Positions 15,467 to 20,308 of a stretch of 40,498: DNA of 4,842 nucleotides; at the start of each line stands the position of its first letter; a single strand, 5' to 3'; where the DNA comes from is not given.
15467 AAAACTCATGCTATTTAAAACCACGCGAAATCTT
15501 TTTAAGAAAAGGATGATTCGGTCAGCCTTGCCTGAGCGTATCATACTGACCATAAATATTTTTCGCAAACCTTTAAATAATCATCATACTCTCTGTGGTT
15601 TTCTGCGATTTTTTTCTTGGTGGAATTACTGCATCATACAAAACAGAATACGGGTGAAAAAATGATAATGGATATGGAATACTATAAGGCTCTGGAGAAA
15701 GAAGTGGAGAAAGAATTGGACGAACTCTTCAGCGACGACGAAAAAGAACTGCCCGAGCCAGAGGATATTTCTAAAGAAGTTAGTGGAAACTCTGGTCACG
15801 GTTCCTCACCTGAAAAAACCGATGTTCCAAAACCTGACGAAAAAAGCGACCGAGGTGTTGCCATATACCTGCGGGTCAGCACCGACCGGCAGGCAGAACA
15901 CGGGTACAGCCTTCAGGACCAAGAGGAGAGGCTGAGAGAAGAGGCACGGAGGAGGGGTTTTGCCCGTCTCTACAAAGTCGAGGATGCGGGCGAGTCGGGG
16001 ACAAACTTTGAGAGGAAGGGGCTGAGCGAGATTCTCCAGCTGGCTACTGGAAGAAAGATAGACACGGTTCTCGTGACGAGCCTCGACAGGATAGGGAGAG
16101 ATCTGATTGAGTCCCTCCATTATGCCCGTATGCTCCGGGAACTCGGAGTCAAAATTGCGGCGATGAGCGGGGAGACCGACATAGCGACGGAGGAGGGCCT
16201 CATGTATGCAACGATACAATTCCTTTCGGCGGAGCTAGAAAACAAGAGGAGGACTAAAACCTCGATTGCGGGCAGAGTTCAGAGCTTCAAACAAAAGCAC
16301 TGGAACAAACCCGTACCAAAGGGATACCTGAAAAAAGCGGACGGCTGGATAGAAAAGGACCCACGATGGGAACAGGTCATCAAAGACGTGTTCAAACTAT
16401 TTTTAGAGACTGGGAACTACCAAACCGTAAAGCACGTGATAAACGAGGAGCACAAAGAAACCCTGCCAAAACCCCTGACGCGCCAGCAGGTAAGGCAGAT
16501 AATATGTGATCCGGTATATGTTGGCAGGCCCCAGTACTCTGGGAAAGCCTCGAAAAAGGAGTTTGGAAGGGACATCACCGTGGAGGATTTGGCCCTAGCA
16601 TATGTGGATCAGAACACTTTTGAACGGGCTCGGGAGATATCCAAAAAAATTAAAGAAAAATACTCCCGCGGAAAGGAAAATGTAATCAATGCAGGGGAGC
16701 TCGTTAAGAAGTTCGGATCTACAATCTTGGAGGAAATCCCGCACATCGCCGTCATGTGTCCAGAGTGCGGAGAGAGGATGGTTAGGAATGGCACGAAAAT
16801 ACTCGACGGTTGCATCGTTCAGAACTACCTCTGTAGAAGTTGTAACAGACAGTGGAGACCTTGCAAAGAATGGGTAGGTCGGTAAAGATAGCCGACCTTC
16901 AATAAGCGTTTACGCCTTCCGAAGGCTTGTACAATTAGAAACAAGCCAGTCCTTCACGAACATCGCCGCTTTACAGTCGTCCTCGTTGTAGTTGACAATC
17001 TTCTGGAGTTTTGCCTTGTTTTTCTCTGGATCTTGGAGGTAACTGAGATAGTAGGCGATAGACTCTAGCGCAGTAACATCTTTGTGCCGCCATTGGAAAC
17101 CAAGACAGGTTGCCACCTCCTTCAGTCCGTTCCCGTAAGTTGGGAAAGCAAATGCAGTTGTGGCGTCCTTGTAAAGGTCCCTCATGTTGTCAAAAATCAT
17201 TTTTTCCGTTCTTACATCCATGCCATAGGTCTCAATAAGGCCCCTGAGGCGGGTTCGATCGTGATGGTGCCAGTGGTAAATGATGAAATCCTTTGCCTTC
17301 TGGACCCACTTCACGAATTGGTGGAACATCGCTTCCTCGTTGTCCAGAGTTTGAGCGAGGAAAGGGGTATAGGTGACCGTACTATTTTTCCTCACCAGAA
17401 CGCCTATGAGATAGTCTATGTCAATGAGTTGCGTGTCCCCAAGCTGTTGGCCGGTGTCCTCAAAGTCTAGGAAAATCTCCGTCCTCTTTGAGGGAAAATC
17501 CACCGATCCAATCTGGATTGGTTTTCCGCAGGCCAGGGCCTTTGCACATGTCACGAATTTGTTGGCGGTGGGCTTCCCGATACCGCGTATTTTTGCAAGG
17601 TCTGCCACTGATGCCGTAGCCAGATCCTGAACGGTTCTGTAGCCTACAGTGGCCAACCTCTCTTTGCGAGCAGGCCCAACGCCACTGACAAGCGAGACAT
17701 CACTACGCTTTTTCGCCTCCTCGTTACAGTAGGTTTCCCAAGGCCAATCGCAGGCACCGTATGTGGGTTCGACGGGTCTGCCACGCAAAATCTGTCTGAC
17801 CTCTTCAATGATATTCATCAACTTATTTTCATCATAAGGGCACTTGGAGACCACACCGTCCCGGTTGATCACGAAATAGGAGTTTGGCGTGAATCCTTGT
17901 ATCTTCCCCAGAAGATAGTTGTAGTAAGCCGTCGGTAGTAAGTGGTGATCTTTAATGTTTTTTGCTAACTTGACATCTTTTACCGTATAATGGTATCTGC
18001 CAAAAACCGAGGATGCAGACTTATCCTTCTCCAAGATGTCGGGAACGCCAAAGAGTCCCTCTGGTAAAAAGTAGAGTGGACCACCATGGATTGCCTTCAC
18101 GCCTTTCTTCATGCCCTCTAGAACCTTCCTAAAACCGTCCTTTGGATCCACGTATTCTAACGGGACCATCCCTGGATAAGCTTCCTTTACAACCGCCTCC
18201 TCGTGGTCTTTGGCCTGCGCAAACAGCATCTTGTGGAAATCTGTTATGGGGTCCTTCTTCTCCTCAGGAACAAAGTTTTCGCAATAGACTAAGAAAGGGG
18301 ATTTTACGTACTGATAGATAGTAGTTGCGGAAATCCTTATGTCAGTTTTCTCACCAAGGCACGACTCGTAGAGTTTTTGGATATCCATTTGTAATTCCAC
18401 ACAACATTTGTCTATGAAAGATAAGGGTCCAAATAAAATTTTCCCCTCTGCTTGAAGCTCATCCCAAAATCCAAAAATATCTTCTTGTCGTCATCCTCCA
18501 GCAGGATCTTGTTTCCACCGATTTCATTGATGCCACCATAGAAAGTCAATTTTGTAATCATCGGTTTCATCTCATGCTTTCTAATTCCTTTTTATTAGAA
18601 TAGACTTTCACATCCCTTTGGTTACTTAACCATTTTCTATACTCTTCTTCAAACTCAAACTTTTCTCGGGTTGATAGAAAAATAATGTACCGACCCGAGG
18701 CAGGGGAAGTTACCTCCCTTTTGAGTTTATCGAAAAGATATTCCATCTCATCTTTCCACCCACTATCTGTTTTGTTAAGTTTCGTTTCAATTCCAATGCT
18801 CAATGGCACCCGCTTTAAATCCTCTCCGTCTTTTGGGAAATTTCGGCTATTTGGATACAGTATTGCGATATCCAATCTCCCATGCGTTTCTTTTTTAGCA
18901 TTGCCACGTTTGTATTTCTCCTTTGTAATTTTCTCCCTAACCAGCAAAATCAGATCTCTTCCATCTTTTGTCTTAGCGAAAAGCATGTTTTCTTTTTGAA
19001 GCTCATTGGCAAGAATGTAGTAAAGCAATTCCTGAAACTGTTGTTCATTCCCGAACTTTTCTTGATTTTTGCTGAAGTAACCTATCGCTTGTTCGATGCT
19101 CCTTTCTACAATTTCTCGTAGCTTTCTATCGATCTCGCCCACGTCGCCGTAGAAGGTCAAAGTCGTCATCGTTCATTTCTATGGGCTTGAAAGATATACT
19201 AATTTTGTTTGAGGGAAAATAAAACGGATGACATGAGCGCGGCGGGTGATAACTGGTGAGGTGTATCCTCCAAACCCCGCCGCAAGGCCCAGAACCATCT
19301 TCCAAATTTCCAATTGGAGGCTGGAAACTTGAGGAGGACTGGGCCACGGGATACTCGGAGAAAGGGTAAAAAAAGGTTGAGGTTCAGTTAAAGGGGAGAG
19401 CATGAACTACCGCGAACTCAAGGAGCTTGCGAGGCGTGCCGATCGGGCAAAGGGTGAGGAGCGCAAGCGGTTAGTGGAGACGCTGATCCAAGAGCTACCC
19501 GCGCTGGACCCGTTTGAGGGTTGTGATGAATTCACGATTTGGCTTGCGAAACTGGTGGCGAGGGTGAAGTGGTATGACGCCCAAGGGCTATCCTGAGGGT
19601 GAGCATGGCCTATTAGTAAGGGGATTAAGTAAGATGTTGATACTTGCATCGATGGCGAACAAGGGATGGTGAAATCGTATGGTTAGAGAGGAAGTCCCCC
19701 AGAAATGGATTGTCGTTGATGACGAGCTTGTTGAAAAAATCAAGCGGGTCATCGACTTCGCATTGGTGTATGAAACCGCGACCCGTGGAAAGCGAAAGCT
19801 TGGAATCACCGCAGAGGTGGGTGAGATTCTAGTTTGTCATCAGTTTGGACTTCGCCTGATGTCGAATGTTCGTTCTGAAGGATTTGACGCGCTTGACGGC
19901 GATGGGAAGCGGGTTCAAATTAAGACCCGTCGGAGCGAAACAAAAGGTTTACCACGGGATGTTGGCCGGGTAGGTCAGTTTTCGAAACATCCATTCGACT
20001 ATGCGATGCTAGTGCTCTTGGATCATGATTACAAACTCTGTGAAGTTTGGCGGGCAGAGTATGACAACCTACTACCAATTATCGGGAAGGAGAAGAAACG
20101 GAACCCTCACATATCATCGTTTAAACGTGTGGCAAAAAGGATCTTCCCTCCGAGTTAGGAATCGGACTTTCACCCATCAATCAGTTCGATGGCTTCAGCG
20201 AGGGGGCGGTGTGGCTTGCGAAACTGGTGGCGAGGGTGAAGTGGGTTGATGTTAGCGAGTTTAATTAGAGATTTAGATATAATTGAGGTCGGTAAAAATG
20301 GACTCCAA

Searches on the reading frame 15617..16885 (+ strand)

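Call 8: search_protein_families(library=pfam, proteins=[window:15617-16885:+], max_evalue=0.01)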
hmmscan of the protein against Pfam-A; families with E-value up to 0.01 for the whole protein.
window:15617-16885:+ (422 aa): 3 families
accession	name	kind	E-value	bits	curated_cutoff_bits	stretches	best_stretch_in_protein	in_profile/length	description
PF00239.26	Resolvase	-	7.5e-26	91.4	23.3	1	81-226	1-142/145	Resolvase, N terminal domain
PF07508.19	Recombinase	-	4.3e-08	33.8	21.1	1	253-342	5-99/102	Recombinase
PF24452.1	DUF7568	-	0.0062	17.3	27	0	370-410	67-108/121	Family of unknown function (DUF7568)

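Call 79: search_protein_families(library=padloc, proteins=[window:15617-16885:+], max_evalue=0.001)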
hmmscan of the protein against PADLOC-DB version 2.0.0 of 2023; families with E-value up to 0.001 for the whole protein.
window:15617-16885:+ (422 aa): 0 families

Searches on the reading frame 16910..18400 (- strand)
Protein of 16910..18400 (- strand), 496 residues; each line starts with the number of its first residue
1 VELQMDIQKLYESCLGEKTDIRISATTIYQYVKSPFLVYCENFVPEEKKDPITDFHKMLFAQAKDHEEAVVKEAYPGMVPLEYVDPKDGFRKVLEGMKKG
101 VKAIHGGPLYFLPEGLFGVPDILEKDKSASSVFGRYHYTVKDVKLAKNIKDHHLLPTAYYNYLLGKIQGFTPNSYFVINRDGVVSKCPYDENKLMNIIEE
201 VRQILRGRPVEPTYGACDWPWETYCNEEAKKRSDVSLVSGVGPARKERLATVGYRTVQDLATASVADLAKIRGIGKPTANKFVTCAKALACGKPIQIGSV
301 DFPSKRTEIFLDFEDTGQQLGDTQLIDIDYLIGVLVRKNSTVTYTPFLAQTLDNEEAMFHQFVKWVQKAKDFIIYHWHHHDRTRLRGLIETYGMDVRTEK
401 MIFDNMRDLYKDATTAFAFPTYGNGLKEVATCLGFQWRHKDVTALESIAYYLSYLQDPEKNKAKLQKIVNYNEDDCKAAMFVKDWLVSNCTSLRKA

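Call 8: search_protein_families(library=pfam, proteins=[window:16910-18400:-], max_evalue=0.01)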
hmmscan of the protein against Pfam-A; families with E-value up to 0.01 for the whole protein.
window:16910-18400:- (496 aa): 6 families
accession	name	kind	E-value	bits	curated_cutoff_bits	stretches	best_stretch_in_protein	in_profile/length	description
PF13482.12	RNase_H_2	-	1.5e-28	100.3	22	1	309-487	1-165/165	RNase_H superfamily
PF14520.12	HHH_5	-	1.8e-11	44.8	27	1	238-281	7-50/57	Helix-hairpin-helix domain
PF00633.29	HHH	-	5e-05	23.4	24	1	257-282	2-27/30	Helix-hairpin-helix motif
PF10391.15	DNA_pol_lambd_f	-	0.0018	18.5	29.8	0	238-263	6-31/51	Fingers domain of DNA polymerase lambda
PF12826.13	HHH_2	-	0.0022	18.5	27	1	241-283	11-52/64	Helix-hairpin-helix motif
PF21999.2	IMS_HHH_1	-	0.0076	17.1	27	0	240-271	5-36/53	DNA polymerase-iota, thumb domain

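Call 69: search_protein_families(library=padloc, proteins=[window:16910-18400:-], max_evalue=0.001)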
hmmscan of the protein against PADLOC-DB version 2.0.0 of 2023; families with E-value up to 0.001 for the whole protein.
window:16910-18400:- (496 aa): 2 families
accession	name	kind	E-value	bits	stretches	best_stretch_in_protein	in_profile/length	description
PDLC01447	Cas4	-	7.5e-05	21.2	1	23-215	5-145/161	"CAS-I,CAS-II,CAS-III,CAS-IV,CAS-V,CAS-VI; acquisition_associated"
PDLC00944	Cas4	-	0.00089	17.5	0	117-214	67-162/177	Cas4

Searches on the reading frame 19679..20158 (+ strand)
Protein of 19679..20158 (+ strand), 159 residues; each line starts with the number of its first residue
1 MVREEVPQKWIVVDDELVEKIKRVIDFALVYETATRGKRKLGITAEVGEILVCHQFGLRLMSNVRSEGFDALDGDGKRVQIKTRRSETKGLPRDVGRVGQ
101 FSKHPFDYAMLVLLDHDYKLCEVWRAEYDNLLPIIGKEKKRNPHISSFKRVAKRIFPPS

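Call 8: search_protein_families(library=pfam, proteins=[window:19679-20158:+], max_evalue=0.01)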
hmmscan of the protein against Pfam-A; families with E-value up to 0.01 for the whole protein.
window:19679-20158:+ (159 aa): 1 family
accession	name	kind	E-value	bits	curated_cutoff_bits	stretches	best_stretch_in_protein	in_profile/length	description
PF22522.2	DUF6998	-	6.7e-07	29.8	27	1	47-128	29-98/136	Family of unknown function (DUF6998)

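Call 69: search_protein_families(library=padloc, proteins=[window:19679-20158:+], max_evalue=0.001)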
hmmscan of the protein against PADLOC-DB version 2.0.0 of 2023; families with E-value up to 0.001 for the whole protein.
window:19679-20158:+ (159 aa): 2 families
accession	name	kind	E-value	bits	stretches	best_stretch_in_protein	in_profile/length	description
PDLC03212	mREase_II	-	1.2e-13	49.2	1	44-124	36-115/161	Type II methyl-directed restriction enzyme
PDLC03209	mREase_II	-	1.7e-12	45.7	1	13-132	9-127/166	Type II methyl-directed restriction enzyme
